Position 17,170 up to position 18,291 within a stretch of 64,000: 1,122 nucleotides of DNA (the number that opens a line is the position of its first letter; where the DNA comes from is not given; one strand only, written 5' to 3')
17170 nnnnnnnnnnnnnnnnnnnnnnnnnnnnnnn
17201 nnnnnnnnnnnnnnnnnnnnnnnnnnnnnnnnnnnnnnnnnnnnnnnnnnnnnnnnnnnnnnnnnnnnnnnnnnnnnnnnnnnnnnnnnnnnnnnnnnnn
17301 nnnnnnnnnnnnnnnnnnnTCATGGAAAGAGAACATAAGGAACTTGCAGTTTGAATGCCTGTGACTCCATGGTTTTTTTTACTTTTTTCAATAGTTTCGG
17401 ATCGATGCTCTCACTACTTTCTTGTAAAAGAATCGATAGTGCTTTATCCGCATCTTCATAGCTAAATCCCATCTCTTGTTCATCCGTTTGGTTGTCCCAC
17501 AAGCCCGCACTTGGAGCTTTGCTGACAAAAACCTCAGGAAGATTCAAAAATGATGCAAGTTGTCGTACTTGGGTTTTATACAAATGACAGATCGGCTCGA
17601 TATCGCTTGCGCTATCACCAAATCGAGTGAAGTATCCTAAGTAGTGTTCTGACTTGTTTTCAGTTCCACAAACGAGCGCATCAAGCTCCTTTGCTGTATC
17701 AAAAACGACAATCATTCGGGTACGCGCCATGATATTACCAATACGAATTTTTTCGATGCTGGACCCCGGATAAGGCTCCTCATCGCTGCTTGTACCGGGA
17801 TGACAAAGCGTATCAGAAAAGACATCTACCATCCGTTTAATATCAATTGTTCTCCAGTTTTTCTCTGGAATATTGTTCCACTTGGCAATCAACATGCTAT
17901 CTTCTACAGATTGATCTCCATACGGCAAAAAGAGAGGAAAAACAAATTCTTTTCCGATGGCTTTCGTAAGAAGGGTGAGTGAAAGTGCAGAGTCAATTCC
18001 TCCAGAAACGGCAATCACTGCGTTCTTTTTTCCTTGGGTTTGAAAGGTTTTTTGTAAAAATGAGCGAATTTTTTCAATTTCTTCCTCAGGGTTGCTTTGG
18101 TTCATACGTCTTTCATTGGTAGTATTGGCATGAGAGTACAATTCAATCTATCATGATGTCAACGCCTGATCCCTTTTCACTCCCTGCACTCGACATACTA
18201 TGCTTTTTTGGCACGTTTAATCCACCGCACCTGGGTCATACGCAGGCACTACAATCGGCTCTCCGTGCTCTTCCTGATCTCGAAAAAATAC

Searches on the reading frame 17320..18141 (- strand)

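Call 47: search_protein_families(library=pfam, proteins=[window:17320-18141:-], max_evalue=0.00001)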
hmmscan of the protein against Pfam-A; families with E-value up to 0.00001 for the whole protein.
window:17320-18141:- (273 aa): 1 family
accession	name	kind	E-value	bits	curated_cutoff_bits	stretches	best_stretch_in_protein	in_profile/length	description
PF02540.23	NAD_synthase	-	6.8e-57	192.8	21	1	22-268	2-242/242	NAD synthase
